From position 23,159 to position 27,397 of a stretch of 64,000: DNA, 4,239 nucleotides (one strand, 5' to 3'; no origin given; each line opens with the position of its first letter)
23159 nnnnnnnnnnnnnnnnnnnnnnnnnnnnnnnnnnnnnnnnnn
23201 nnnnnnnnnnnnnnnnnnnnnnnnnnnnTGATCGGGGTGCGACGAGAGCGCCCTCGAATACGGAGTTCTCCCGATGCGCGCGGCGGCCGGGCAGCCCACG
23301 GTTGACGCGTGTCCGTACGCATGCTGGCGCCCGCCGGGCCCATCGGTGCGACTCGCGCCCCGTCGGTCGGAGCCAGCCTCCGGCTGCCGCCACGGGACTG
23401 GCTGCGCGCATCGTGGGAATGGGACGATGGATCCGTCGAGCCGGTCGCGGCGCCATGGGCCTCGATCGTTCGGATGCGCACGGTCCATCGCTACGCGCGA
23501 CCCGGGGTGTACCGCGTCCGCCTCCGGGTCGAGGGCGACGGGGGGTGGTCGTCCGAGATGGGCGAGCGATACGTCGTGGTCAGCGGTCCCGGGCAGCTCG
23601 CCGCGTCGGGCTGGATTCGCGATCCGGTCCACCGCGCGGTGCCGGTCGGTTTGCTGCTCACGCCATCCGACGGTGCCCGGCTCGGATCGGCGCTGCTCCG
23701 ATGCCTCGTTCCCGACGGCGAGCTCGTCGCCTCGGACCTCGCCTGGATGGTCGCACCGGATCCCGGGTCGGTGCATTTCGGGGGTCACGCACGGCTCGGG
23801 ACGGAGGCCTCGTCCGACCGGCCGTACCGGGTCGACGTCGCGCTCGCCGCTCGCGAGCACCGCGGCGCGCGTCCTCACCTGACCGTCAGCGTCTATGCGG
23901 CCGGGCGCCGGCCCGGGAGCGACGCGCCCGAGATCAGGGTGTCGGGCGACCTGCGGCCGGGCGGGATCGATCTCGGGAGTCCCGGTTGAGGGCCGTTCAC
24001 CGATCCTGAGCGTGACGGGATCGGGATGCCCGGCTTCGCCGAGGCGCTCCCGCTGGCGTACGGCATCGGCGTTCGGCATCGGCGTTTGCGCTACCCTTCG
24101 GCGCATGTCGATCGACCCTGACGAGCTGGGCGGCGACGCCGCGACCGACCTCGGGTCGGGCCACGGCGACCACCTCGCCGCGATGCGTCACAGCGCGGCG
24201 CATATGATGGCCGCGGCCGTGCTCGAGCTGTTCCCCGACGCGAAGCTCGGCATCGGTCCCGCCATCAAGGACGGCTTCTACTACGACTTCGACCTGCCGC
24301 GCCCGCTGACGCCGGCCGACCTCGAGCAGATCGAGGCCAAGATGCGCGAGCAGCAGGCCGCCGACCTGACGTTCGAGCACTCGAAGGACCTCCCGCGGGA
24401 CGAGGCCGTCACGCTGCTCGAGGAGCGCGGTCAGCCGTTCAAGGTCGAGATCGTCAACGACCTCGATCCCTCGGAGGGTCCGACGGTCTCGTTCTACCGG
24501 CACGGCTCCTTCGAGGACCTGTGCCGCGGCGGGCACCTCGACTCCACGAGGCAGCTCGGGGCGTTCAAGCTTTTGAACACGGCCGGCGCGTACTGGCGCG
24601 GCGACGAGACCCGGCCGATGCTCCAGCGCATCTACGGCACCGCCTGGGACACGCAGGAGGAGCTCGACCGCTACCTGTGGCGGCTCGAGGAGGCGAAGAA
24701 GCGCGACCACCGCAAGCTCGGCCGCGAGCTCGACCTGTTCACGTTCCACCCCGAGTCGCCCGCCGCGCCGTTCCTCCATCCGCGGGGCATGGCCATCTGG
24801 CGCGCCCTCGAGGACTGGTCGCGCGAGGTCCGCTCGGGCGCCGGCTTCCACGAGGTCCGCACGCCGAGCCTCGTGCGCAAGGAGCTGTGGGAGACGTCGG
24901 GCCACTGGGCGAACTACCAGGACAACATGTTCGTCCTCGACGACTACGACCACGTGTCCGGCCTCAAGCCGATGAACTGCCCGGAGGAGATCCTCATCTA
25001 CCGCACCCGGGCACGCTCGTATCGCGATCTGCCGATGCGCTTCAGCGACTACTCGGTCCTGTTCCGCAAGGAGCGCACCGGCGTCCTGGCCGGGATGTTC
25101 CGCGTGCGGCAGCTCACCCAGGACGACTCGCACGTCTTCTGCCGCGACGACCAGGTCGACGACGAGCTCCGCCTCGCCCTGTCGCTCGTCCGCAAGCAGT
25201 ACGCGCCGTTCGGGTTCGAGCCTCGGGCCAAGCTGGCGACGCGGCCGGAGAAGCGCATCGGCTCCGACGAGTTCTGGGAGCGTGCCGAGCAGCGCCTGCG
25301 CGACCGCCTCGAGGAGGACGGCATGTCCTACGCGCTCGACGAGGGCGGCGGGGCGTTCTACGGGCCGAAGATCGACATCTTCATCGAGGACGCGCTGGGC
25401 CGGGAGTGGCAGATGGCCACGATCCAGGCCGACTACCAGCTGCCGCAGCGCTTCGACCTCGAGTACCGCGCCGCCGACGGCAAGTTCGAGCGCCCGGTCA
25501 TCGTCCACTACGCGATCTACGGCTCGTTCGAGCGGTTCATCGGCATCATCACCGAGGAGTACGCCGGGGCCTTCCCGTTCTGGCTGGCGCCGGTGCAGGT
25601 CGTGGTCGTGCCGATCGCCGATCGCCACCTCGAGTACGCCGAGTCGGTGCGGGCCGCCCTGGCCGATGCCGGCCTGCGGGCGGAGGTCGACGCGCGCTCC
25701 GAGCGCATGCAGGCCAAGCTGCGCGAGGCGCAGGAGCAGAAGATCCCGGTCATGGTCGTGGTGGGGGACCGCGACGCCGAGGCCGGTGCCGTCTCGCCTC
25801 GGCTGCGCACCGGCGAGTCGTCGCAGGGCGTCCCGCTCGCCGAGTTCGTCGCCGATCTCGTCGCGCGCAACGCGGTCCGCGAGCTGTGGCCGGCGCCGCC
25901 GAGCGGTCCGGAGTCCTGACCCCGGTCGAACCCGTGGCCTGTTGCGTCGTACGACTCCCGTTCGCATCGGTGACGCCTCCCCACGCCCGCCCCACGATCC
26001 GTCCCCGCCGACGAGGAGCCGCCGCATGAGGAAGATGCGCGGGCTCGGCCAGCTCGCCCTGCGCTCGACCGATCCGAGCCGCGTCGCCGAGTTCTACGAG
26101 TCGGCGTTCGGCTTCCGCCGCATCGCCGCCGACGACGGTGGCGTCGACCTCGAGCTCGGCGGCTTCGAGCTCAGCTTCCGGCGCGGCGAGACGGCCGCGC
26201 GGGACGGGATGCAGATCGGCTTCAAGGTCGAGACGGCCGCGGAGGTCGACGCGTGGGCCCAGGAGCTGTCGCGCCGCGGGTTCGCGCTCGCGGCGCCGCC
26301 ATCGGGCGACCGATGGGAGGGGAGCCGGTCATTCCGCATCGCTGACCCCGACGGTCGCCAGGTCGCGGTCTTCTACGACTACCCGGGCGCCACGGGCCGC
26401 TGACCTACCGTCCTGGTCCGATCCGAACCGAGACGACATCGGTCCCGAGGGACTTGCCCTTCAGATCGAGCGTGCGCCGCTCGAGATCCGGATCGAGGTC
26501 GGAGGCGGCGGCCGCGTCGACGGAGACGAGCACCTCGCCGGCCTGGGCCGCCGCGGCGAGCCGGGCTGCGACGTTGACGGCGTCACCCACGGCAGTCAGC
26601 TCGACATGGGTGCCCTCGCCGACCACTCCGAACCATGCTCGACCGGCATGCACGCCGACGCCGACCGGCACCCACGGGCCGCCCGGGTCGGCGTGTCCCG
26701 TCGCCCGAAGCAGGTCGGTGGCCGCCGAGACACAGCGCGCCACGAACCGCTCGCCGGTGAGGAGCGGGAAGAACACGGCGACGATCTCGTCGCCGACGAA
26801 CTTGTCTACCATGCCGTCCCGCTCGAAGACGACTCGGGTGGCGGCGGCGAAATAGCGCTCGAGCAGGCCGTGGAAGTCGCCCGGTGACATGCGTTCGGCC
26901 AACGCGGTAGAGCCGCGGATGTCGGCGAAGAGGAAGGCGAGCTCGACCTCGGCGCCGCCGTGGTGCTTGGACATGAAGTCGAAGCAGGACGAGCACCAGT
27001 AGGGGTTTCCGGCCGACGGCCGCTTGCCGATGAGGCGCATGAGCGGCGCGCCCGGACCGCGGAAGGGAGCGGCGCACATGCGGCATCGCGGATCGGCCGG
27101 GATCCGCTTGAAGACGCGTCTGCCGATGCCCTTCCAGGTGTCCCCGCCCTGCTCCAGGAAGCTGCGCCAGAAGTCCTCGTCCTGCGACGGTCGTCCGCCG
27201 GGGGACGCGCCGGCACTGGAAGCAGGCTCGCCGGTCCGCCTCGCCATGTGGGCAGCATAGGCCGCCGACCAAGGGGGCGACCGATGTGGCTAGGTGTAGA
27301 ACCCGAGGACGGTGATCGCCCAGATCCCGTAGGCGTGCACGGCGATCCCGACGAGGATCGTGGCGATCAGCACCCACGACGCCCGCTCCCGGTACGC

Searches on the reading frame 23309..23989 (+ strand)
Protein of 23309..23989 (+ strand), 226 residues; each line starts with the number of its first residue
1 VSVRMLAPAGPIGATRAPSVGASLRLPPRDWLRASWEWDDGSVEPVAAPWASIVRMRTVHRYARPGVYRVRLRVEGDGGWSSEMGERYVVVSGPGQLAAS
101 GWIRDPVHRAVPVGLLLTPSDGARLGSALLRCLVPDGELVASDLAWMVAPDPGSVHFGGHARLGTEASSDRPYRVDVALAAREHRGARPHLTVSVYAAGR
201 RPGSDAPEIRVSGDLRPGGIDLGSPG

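Call 71: search_protein_families(library=pfam, proteins=[window:23309-23989:+], max_evalue=0.0001)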
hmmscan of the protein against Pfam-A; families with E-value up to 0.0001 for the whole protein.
window:23309-23989:+ (226 aa): 2 families
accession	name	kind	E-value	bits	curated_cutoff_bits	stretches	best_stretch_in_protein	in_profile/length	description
PF18911.6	PKD_4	-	1.4e-06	28.7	27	1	26-85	28-79/85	PKD domain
PF00801.26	PKD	-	1.2e-05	25.7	23.5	1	32-83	30-74/80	PKD domain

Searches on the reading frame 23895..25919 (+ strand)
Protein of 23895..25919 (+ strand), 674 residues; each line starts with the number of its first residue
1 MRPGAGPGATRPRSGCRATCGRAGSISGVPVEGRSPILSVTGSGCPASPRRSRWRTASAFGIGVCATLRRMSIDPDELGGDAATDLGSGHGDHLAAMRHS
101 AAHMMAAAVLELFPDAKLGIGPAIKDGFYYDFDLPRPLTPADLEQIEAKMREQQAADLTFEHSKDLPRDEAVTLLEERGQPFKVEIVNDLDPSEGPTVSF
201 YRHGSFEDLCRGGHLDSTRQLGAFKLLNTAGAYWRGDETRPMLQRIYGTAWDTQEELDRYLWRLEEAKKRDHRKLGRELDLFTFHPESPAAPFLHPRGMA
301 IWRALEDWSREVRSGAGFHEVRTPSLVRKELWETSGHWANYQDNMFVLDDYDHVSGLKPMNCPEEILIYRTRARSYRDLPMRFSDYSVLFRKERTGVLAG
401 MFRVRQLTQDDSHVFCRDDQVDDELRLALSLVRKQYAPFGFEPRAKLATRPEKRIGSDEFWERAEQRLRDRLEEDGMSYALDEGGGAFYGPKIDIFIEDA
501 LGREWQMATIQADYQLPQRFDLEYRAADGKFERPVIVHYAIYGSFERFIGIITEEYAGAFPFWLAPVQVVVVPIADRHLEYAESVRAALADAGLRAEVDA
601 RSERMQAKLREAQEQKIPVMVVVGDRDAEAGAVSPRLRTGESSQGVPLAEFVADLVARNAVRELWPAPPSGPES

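Call 71: search_protein_families(library=pfam, proteins=[window:23895-25919:+], max_evalue=0.0001)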
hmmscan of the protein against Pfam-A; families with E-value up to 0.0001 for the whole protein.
window:23895-25919:+ (674 aa): 3 families
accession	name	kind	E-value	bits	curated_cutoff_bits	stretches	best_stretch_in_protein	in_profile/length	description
PF00587.30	tRNA-synt_2b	-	4.3e-37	128.3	29.3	1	350-556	6-179/179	tRNA synthetase class II core domain (G, H, P, S and T)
PF03129.25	HGTP_anticodon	-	6.9e-23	81.1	21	1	568-655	1-91/94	Anticodon binding domain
PF07973.19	tRNA_SAD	-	3.2e-13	49.8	24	1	198-247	1-44/44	Threonyl and Alanyl tRNA synthetase second additional domain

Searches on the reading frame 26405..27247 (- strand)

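Call 71: search_protein_families(library=pfam, proteins=[window:26405-27247:-], max_evalue=0.0001)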
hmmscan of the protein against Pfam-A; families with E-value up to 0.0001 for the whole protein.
window:26405-27247:- (280 aa): 1 family
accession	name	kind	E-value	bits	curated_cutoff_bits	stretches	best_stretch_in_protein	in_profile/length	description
PF00211.25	Guanylate_cyc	-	9.1e-13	48.6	21.9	1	103-250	9-156/183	Adenylate and Guanylate cyclase catalytic domain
